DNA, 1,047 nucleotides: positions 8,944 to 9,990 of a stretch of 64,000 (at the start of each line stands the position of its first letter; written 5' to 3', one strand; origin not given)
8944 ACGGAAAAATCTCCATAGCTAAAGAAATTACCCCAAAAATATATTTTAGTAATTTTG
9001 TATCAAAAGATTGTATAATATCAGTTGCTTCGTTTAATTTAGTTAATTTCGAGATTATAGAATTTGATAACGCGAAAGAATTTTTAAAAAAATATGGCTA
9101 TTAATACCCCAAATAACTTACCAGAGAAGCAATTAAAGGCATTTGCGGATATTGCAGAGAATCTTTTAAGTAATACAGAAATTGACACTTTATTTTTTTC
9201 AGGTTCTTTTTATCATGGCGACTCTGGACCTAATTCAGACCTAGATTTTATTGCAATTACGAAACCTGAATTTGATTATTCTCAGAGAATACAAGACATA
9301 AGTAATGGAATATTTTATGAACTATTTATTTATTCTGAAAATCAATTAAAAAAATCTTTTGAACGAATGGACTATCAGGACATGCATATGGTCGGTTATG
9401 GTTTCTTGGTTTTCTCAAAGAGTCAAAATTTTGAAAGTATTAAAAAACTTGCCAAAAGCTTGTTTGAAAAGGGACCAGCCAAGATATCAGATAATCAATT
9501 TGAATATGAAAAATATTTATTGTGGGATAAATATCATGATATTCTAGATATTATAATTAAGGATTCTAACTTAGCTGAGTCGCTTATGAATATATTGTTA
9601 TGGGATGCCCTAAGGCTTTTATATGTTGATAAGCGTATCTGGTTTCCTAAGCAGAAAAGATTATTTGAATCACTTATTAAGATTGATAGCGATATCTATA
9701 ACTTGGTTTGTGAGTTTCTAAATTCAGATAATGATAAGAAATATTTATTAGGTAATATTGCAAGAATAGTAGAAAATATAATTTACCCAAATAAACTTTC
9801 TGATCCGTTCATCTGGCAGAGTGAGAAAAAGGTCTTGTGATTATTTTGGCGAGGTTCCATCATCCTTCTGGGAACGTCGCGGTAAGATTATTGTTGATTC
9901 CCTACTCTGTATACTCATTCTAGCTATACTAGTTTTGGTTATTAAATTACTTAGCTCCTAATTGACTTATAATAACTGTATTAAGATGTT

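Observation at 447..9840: Compact five-function NRPS operon (A(MT)-T-C-A-T-R + aminotransferase + Sfp PPTase + nucleotidyltransferase) in an apparently reduced genome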

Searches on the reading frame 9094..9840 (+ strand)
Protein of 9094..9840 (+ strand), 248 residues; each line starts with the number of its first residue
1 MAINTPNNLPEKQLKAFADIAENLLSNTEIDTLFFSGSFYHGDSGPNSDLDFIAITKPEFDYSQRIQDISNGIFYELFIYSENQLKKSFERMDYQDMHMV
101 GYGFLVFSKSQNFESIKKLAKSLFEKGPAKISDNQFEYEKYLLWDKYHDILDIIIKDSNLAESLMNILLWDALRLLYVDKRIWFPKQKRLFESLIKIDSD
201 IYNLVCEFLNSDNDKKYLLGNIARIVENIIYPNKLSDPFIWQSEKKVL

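Call 4: search_protein_families(library=pfam, proteins=[window:9094-9840:+], max_evalue=0.01)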
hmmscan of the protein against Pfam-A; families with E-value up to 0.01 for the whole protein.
window:9094-9840:+ (248 aa): 2 families
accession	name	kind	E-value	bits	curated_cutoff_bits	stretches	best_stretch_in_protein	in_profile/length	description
PF18765.7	Polbeta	-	0.00072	20.1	26.9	1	20-67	3-50/93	Polymerase beta, Nucleotidyltransferase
PF01909.29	NTP_transf_2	-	0.0032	18.3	21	1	23-68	7-47/93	Nucleotidyltransferase domain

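Call 8: search_protein_families(library=ncbifam, proteins=[window:9094-9840:+], max_evalue=0.001)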
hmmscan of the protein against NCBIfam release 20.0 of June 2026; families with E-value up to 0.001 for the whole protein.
window:9094-9840:+ (248 aa): 0 families

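Call 19: find_related_loci(query=A1, collection=genome_contigs, flank=10000)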
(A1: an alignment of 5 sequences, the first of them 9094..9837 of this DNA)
Query A1 (248 aa) in genome_contigs; peptide patterns used: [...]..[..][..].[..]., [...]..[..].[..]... (x = any residue, [..] = any of these).
97 stretches matched a pattern; 3 encode a relative of the query (tblastn E <= 1e-3); 3 distinct loci.
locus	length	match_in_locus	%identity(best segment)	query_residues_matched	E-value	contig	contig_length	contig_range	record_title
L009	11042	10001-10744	81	1-248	1e-136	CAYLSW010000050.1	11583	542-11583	MAG TPA_asm: uncultured Lentimicrobiaceae bacterium isolate SRP128015_co4_24 genome assembly, contig: NODE_1388_length_1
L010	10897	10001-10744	82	1-248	3e-136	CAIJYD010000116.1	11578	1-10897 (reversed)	MAG: uncultured Bacteroidetes bacterium isolate Loclat_bin-13856 genome assembly, contig: bin-13856:116/135, whole genom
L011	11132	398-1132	40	1-246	1e-49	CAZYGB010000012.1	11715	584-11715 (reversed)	MAG TPA_asm: uncultured Candidatus Saccharibacteria bacterium isolate SRP178699_co1_366 genome assembly, contig: NODE_74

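Call 23: search_protein_families(library=pfam, proteins=[L011:9975-11132:+, L009:38-1348:+], max_evalue=0.001)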
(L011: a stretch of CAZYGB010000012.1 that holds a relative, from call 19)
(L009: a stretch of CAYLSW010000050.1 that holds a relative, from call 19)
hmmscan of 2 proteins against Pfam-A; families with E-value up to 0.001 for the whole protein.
L011:9975-11132:+ (386 aa): 2 families
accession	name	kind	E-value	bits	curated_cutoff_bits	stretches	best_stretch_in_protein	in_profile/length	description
PF00587.30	tRNA-synt_2b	-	2.2e-21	77.1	29.3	1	95-215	2-123/179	tRNA synthetase class II core domain (G, H, P, S and T)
PF04073.20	tRNA_edit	-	2.2e-19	70.2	25.5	1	262-375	6-114/123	Aminoacyl-tRNA editing domain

L009:38-1348:+ (436 aa): 3 families
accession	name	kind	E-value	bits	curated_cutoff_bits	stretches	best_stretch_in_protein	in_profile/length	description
PF09180.16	ProRS-C_1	-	3.3e-21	75.6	31.5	1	368-436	1-71/71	Prolyl-tRNA synthetase, C-terminal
PF00587.30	tRNA-synt_2b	-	4e-20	73.1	29.3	1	59-228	7-177/179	tRNA synthetase class II core domain (G, H, P, S and T)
PF03129.25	HGTP_anticodon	-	1.3e-18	67.3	21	1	246-341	1-93/94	Anticodon binding domain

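Call 24: find_homologous_proteins(query=A1, max_evalue=0.001)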
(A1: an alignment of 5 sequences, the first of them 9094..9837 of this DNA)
Query A1 (5 sequences) (248 aa, profile of the alignment): 48 proteins with E <= 0.001 among 3556 candidates.
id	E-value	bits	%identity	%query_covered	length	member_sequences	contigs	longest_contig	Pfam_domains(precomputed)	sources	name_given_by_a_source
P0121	4.8e-128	444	80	100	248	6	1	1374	-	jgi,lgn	jgi:hypothetical protein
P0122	9.9e-128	443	100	100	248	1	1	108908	-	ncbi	-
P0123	5.0e-125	434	74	98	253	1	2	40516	PF18765.8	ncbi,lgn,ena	-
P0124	7.3e-124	430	81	100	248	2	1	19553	-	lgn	-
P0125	1.4e-122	426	78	100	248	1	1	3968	-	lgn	-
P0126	4.6e-122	425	82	100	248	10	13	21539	PF18765.8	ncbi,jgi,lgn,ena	jgi:hypothetical protein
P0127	6.2e-121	421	81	100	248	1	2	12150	-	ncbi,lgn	-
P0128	1.4e-118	413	80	100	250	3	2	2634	-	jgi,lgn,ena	-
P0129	1.8e-117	409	75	100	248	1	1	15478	-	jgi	jgi:hypothetical protein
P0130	2.8e-117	409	81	100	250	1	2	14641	-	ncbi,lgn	ncbi:MAG: hypothetical protein WD607_11475 [Candidatus Paceibacterota bacterium]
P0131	2.8e-117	409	80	100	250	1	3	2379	-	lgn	-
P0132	5.5e-117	408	77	100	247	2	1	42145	-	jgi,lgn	-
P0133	7.2e-117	408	73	100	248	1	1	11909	-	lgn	-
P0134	9.4e-117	407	43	99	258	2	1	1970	-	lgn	-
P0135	5.4e-114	398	74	100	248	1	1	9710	-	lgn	-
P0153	1.8e-82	295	40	98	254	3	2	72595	-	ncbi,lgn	-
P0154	2.4e-79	285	40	98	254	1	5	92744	-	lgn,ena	-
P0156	9.1e-77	276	43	98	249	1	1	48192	-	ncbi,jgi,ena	jgi:hypothetical protein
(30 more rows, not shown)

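Call 25: find_encoding_contigs(protein=P0154, flank=10000, max_places=2)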
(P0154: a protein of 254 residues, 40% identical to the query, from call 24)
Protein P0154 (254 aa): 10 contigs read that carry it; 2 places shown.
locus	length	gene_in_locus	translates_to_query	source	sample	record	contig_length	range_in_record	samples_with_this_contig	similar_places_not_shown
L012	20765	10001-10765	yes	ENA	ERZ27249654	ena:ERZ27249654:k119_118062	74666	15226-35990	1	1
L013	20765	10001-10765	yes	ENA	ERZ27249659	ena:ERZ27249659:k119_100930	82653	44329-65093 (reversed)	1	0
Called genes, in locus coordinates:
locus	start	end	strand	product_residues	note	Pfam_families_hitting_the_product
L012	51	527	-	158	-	PF00011:HSP20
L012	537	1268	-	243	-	PF13367:PrsW-protease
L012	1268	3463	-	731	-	PF00133:tRNA-synt_1, PF01406:tRNA-synt_1e (faint), PF09334:tRNA-synt_1g (weak), PF00133:tRNA-synt_1, PF08264:Anticodon_1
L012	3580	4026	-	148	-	-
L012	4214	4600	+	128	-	PF02452:PemK_toxin (weak)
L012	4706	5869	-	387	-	PF00814:TsaD, PF22521:HypF_C_2 (weak)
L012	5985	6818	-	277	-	PF01063:Aminotran_4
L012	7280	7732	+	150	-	-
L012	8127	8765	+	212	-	PF07826:IMP_cyclohyd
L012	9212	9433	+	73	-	-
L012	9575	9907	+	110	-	-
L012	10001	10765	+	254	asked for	-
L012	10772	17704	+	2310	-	PF00501:AMP-binding, PF13489:Methyltransf_23, PF08241:Methyltransf_11, PF08242:Methyltransf_12, PF13649:Methyltransf_25, PF13847:Methyltransf_31, PF00501:AMP-binding, PF00550:PP-binding, +9 more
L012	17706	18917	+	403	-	PF00202:Aminotran_3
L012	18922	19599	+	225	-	PF22624:AASDHPPT_N, PF01648:ACPS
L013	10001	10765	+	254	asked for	-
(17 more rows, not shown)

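Call 26: find_encoding_contigs(protein=P0156, flank=10000, max_places=2)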
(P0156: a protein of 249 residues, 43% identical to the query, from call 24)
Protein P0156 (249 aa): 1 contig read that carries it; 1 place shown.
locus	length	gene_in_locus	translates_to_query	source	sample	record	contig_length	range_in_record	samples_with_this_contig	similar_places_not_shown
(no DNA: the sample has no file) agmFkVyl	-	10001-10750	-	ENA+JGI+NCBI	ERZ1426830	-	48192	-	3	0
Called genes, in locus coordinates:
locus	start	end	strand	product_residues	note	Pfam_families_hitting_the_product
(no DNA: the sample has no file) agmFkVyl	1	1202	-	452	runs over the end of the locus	PF03952:Enolase_N, PF00113:Enolase_C, PF13378:MR_MLE_C (weak), PF07476:MAAL_C (weak)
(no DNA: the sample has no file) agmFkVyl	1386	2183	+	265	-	-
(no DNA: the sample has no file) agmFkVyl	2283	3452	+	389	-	PF01207:Dus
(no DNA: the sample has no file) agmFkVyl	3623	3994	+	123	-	-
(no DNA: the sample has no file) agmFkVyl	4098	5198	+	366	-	PF06068:TIP49 (faint), PF05496:RuvB_N (weak), PF13177:DNA_pol3_delta2 (weak), PF13401:AAA_22 (faint), PF00004:AAA, PF13177:DNA_pol3_delta2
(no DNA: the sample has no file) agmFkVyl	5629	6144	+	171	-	PF00293:NUDIX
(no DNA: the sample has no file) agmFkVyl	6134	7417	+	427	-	-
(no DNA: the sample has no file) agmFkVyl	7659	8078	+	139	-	PF02600:DsbB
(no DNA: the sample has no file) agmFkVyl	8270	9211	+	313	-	PF10017:Methyltransf_33, PF13847:Methyltransf_31 (weak)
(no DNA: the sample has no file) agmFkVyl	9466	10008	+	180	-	PF00856:SET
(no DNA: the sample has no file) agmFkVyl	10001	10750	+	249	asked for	-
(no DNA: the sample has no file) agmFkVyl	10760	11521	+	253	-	-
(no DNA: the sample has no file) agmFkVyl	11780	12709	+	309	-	-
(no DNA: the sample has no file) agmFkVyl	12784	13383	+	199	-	-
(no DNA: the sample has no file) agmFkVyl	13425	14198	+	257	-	PF00535:Glycos_transf_2, PF10111:Glyco_tranf_2_2, PF13641:Glyco_tranf_2_3, PF13632:Glyco_trans_2_3 (weak)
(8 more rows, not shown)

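Call 40: find_related_loci(query=A2, collection=metagenome_contigs, flank=10000)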
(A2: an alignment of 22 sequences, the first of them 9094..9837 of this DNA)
Query A2 (248 aa) in metagenome_contigs; peptide patterns used: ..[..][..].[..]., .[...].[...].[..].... (x = any residue, [..] = any of these).
221 stretches matched a pattern; 17 encode a relative of the query (tblastn E <= 1e-3); 17 distinct loci.
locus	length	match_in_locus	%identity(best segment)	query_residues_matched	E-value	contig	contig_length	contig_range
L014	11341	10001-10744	81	1-248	6e-136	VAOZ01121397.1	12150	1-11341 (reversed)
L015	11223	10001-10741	80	1-247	6e-131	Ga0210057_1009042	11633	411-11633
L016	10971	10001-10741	80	1-247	8e-131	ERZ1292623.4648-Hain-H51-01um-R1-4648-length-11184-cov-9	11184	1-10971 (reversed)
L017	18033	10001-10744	79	1-248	3e-130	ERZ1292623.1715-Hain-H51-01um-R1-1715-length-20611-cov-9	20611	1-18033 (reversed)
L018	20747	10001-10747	72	1-248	2e-111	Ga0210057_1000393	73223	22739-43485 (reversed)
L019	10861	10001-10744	66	1-248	1e-105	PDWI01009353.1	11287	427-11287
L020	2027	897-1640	68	1-248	7e-111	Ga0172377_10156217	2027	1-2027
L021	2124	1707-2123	88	1-139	2e-82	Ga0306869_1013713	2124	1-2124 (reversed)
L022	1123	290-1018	44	3-244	5e-72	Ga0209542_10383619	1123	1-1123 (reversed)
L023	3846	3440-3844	73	1-135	9e-63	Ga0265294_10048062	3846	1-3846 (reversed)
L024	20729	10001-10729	43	3-244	2e-61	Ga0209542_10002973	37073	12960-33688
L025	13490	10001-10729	43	3-244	2e-61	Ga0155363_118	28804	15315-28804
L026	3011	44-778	41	1-246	2e-51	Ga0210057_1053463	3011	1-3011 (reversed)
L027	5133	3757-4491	40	1-246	6e-49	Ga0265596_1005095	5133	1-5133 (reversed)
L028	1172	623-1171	44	8-192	6e-43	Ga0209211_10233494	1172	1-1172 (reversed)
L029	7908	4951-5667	37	1-241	5e-40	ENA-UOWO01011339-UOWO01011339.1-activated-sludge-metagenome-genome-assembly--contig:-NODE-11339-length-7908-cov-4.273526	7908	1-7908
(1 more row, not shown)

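Call 48: search_solved_structures(query=window:9094-9837:+, max_evalue=10)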
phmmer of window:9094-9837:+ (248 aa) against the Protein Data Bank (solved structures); distinct sequences matched with E-value up to 10: 4.
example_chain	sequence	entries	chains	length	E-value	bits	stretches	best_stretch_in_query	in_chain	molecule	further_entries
9xbd_E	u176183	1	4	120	0.18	14.8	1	32-86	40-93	Nucleotidyltransferase domain-containing protein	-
9r1o_A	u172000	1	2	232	0.19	14.7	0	150-230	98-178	sc-apCC-6-DPH-NR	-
9dbh_A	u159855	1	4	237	0.29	14.1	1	29-116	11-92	HalB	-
9dbj_A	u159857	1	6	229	0.36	13.8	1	30-116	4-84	HalB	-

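Call 50: predict_structure(alignment_id=A2)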
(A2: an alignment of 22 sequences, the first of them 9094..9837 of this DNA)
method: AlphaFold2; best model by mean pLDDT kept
length: 248 residues; sequences in the alignment: 22
mean_pLDDT: 92.5   pTM: 0.81
mean pLDDT of the five models: 92.5, 91.6, 91.5, 90.5, 89.6
residues with pLDDT >= 90: 199; 70-90: 37; 50-70: 12; < 50: 0
segments of 3 or more residues with pLDDT < 50: none
pLDDT, mean of each block of 10 residues (from residue 1): 86 93 97 82 72 97 97 94 97 93 95 94 92 95 98 95 97 96 89 94 94 85 98 96 84
secondary structure, 60 per line:
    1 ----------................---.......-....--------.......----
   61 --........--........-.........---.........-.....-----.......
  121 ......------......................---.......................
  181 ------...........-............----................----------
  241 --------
elements in order: H11-26 E30-36 H38-41 E50-56 E63-70 E73-80 H82-90 H94-102 E104-108 H114-126 H133-154 H158-180 H187-197 H199-210 H215-230

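Call 79: find_encoding_contigs(protein=P0153, flank=10000, max_places=2)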
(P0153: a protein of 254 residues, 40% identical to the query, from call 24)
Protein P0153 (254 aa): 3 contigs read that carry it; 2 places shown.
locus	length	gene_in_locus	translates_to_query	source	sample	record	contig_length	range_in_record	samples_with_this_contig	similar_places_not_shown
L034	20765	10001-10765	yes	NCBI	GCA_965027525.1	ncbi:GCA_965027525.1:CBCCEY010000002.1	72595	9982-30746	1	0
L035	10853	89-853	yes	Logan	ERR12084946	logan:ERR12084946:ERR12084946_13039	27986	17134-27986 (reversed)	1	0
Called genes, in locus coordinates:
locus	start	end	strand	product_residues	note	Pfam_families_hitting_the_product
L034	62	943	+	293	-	PF12146:Hydrolase_4, PF00561:Abhydrolase_1, PF08538:DUF1749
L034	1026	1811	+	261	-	PF00459:Inositol_P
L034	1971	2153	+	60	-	-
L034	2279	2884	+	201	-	PF06821:Ser_hydrolase (weak)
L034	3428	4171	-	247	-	PF08282:Hydrolase_3, PF03332:PMM, PF05116:S6PP (weak)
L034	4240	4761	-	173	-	-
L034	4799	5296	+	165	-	PF00293:NUDIX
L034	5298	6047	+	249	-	-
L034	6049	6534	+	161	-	PF07931:CPT (weak)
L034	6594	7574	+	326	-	PF02016:Peptidase_S66, PF17676:Peptidase_S66C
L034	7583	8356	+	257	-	PF01048:PNP_UDP_1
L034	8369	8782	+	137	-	PF00293:NUDIX, PF14815:NUDIX_4 (weak)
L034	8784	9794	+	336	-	PF00293:NUDIX, PF04229:GrpB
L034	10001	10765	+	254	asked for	-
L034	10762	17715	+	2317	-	PF00501:AMP-binding, PF13489:Methyltransf_23, PF08241:Methyltransf_11, PF08242:Methyltransf_12, PF13649:Methyltransf_25, PF13847:Methyltransf_31, PF00501:AMP-binding, PF13193:AMP-binding_C, +10 more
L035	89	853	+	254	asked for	-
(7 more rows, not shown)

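Call 81: search_protein_families(library=padloc, proteins=[window:9094-9837:+], max_evalue=0.01)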
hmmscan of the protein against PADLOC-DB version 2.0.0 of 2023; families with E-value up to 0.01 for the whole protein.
window:9094-9837:+ (248 aa): 2 families
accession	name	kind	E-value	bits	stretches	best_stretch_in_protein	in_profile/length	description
PDLC04903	PDC-S09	-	0.00057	18.2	1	27-74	23-70/108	-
PDLC04904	PDC-S09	-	0.0034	15.6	1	12-89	7-87/104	-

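Call 90: search_protein_representatives(alignment_id=A2)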
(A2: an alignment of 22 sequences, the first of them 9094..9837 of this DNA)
Query: 22 sequences, 252 profile positions. Proteins with E-value up to 0.001 (for the whole library): 1445; up to 1e-10: 487; up to 1e-30: 11. The best 150 are listed.
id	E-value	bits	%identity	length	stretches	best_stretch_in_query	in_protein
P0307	1.4e-108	378.5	-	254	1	4-250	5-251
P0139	5.0e-105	366.9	-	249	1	2-247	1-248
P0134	8.9e-98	343.2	-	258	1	2-247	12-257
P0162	3.1e-87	308.6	-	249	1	18-248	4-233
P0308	5.3e-78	278.4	-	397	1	4-246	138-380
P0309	7.7e-65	235.2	-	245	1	5-248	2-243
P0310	2.1e-47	178.1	-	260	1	7-248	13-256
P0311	1.1e-43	165.9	-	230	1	25-246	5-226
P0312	2.2e-35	138.8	-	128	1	3-110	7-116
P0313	6.1e-32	127.5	-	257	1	9-246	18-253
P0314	8.9e-32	126.9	-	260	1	13-212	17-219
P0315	1.6e-30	122.8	-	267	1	23-247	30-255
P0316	8.1e-30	120.5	-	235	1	13-205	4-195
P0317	1.3e-29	119.8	-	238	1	17-233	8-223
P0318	1.9e-29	119.3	-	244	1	12-247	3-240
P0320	5.3e-29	117.8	-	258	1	9-247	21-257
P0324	4.0e-28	115.0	-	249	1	9-246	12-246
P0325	7.0e-28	114.2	-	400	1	14-246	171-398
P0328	3.2e-27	112.0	-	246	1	10-247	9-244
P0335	7.8e-26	107.5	-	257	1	9-247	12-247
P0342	9.0e-25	104.0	-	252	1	9-243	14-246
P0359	1.8e-23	99.7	-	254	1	8-248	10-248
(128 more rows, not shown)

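Call 91: search_protein_families(library=ncbifam, proteins=[P0310, P0313, P0315, P0318, P0320, P0324, P0328, P0335, P0342, P0359], max_evalue=0.01)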
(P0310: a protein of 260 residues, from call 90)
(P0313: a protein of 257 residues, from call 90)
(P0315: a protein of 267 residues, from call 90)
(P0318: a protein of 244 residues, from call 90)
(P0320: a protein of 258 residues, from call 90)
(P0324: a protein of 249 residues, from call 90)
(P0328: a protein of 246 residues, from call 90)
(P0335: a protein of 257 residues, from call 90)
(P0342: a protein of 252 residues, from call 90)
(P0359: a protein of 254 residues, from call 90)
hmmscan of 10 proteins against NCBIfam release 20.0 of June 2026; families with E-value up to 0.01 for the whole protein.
P0310 (260 aa): 0 families

P0313 (257 aa): 1 family
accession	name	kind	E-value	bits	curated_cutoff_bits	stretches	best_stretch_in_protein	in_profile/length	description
NF047752.1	MntA_antitoxin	equivalog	0.0043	16.9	60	0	36-65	3-32/106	type VII toxin-antitoxin system MntA family adenylyltransferase antitoxin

P0315 (267 aa): 2 families
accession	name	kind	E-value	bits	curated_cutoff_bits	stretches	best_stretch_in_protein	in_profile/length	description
NF033220.1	ANT_3pp_II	equivalog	0.0003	20.3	400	1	30-74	15-60/258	ANT(3'')-II family aminoglycoside nucleotidyltransferase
NF047752.1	MntA_antitoxin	equivalog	0.0059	16.5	60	0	35-67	4-35/106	type VII toxin-antitoxin system MntA family adenylyltransferase antitoxin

P0318 (244 aa): 1 family
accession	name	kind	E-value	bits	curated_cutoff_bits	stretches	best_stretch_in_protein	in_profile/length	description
NF033061.1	ANT_4p_I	equivalog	0.00083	19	350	1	10-116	16-127/253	ANT(4')-I family aminoglycoside nucleotidyltransferase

P0320 (258 aa): 0 families

P0324 (249 aa): 0 families

P0328 (246 aa): 0 families

P0335 (257 aa): 0 families

P0342 (252 aa): 0 families

P0359 (254 aa): 1 family
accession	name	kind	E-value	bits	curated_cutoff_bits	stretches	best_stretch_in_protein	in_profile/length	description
NF051895.1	anti_phage_HalB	equivalog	0.0068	16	190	0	37-177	3-128/211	anti-phage Hailong system nucleotidyltransferase HalB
